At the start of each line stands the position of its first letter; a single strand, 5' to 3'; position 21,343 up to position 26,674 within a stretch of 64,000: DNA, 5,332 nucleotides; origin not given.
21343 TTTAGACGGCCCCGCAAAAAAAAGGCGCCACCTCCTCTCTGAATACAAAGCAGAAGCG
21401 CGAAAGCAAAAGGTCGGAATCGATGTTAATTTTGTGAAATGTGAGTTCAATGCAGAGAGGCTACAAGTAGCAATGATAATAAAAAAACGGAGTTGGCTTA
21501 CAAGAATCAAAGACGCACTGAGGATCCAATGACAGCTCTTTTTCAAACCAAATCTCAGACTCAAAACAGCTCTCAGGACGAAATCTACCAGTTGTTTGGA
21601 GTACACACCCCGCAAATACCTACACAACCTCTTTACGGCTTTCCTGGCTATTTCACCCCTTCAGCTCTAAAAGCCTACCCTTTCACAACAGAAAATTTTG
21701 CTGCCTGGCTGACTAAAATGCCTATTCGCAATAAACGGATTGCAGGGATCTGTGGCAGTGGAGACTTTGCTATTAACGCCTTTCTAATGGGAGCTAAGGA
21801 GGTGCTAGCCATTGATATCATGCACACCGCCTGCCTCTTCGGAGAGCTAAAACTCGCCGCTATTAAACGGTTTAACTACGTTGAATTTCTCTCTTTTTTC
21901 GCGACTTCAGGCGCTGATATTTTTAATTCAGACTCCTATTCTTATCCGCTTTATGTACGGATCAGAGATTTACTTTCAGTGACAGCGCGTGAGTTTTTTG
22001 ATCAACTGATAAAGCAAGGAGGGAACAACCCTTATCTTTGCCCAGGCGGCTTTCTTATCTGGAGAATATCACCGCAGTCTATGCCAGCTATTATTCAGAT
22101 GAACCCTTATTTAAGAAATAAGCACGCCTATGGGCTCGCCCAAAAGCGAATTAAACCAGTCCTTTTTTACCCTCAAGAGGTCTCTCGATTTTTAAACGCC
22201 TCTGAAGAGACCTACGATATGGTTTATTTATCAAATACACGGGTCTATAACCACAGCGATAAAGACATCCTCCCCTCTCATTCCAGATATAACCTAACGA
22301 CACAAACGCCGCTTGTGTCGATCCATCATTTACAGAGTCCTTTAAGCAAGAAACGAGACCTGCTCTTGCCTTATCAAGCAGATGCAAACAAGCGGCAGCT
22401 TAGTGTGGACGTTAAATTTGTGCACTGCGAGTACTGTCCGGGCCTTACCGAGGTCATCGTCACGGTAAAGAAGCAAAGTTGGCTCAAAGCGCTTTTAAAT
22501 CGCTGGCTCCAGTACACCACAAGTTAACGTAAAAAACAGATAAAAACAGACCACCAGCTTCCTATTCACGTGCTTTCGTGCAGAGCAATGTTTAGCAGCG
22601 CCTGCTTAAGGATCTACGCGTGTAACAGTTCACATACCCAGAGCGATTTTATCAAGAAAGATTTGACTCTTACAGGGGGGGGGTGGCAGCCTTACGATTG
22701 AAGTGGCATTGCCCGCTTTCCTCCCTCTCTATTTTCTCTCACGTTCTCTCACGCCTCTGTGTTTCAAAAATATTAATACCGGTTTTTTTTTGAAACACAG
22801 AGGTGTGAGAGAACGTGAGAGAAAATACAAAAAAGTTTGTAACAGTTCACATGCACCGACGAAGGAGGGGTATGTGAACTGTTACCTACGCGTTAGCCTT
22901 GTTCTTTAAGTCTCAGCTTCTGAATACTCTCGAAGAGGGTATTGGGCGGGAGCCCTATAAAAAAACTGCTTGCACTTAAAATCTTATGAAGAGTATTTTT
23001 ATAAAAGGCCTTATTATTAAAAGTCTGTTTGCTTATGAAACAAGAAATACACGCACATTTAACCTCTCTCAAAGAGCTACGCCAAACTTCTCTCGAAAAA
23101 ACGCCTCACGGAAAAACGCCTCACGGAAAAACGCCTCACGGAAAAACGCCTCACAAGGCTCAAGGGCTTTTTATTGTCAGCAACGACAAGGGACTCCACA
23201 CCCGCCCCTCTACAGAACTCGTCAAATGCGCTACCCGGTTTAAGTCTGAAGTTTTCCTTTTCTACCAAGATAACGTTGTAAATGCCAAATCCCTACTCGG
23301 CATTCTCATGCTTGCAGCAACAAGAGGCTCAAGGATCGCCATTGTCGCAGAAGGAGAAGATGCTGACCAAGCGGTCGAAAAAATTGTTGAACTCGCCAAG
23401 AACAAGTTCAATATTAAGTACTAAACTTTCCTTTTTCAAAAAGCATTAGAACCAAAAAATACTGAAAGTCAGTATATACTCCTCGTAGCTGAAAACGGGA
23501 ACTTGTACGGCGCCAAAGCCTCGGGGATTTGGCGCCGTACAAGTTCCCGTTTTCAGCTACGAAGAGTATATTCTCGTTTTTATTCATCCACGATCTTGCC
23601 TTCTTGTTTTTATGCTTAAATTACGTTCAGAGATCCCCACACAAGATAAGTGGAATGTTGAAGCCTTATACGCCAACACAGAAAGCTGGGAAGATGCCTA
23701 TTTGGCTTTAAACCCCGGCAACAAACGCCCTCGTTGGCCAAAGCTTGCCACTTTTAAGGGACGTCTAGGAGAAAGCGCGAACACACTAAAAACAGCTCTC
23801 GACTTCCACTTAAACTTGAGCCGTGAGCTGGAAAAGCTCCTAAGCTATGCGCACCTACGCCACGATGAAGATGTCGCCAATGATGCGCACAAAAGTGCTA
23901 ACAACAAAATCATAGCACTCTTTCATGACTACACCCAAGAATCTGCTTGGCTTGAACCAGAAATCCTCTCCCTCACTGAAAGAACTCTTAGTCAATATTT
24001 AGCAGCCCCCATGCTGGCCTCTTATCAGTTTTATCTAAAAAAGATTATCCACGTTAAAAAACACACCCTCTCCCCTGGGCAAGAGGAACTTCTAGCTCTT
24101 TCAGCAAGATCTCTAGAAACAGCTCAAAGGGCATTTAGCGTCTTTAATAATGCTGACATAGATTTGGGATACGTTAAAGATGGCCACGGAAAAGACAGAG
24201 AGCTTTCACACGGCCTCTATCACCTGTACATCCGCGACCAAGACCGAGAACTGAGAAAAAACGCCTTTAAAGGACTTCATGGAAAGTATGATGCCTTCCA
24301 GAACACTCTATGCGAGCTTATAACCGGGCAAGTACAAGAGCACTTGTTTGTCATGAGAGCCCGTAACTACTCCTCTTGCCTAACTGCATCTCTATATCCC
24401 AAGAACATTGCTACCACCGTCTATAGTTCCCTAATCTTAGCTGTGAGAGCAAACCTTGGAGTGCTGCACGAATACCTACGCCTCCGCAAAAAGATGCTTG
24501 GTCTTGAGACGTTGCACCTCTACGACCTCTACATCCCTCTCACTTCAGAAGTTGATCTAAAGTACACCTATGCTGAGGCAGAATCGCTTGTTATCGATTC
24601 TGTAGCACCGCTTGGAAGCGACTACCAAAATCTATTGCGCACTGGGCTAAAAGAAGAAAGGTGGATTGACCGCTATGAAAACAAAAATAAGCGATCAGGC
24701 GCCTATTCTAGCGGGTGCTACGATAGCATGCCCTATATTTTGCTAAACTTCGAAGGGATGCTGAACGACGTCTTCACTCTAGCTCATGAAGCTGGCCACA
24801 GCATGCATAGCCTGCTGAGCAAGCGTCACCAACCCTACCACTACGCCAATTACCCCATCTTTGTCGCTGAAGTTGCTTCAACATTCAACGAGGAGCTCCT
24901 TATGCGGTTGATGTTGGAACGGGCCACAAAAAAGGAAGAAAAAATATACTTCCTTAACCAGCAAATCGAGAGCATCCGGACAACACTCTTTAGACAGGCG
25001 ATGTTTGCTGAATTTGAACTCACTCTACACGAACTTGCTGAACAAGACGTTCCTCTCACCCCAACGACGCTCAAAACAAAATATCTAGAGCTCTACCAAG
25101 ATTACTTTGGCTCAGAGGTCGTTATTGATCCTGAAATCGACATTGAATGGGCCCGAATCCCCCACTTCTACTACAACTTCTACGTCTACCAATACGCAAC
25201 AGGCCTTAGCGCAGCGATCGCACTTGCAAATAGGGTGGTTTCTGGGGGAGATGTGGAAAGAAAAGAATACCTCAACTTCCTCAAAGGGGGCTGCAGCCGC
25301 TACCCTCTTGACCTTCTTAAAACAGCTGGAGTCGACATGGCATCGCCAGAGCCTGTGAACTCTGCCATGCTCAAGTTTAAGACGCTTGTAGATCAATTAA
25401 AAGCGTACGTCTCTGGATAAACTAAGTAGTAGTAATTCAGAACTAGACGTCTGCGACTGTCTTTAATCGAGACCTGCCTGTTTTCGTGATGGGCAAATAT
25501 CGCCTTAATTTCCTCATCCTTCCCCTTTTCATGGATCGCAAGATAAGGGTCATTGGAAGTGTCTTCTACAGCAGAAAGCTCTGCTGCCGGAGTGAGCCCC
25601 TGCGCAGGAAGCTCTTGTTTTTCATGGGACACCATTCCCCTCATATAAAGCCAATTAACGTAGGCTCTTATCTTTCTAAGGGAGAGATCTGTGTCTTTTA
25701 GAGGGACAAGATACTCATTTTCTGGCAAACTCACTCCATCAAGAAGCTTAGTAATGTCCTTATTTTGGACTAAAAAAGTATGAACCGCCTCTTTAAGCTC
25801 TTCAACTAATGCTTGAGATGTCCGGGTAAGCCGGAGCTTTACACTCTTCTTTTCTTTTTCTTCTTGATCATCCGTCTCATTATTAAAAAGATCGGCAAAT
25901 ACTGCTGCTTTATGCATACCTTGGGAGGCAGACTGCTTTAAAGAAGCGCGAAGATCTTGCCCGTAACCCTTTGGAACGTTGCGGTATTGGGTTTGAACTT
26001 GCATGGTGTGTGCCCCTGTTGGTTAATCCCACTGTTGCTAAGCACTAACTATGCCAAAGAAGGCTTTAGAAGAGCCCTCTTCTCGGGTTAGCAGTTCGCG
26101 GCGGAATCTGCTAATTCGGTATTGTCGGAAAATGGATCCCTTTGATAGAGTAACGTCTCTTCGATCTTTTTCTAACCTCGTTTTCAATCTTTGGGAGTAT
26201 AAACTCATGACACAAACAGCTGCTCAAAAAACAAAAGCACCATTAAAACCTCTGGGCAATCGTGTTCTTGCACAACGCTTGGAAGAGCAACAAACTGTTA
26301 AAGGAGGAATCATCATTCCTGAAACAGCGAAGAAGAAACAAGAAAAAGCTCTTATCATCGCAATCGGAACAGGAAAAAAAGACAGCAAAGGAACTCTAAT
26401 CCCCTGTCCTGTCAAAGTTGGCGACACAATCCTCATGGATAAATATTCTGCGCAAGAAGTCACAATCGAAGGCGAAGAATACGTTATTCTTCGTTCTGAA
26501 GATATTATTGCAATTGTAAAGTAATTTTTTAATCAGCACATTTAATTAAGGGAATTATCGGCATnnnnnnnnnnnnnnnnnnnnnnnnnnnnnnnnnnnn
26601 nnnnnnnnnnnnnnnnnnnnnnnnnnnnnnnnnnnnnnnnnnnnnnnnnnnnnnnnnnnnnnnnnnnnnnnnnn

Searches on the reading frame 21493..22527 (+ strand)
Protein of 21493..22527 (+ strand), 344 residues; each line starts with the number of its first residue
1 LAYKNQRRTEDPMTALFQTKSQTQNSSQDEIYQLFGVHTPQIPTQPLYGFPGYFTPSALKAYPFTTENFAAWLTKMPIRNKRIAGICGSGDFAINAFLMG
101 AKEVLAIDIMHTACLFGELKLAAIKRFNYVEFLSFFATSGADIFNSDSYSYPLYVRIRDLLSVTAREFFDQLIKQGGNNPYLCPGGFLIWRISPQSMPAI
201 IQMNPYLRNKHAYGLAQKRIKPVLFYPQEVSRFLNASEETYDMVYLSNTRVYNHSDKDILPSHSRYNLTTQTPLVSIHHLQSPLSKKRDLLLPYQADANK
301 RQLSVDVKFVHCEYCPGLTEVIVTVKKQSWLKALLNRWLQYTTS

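Call 11: search_protein_families(library=pfam, proteins=[window:21493-22527:+], max_evalue=0.0001)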
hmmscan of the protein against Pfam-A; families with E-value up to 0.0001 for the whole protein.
window:21493-22527:+ (344 aa): 1 family
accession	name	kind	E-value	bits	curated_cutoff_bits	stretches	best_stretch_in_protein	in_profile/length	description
PF11899.13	DUF3419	-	1.9e-07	31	28.2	1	62-171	12-117/385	Protein of unknown function (DUF3419)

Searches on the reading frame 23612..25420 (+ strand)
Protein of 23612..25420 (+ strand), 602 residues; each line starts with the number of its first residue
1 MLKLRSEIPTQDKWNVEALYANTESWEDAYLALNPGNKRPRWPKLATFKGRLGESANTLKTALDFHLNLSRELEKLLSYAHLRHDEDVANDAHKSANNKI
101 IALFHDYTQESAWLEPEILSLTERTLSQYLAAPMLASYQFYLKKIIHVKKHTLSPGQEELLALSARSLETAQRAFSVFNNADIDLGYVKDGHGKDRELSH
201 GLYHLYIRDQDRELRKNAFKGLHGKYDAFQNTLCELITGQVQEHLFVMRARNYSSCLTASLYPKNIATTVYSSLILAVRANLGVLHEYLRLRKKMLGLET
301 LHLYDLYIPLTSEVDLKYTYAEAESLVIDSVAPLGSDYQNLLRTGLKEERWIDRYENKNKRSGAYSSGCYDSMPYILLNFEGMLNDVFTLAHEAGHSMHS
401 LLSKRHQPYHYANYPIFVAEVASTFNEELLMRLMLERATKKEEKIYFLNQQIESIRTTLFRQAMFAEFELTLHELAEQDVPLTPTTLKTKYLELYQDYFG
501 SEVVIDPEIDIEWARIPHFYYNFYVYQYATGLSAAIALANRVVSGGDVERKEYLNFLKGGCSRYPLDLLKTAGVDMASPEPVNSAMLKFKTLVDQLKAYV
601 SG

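Call 11: search_protein_families(library=pfam, proteins=[window:23612-25420:+], max_evalue=0.0001)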
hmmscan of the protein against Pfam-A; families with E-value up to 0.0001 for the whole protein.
window:23612-25420:+ (602 aa): 2 families
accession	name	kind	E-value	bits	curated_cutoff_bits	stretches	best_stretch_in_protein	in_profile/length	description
PF01432.26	Peptidase_M3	-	6e-80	270.2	27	1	206-586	2-455/457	Peptidase family M3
PF08439.15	Peptidase_M3_N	-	2.2e-16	60.3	25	1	117-183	1-68/70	Oligopeptidase F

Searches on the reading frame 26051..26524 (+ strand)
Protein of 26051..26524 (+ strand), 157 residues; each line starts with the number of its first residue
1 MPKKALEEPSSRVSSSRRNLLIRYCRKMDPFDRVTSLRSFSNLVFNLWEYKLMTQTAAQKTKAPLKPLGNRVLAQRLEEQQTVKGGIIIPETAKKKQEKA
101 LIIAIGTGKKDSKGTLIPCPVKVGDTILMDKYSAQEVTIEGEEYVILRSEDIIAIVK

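Call 12: search_protein_families(library=pfam, proteins=[window:26051-26524:+], max_evalue=0.0001)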
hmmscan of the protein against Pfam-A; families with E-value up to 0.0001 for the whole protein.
window:26051-26524:+ (157 aa): 1 family
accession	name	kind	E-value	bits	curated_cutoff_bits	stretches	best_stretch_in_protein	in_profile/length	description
PF00166.26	Cpn10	-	3e-29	101.3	21.1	1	65-156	2-93/93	Chaperonin 10 Kd subunit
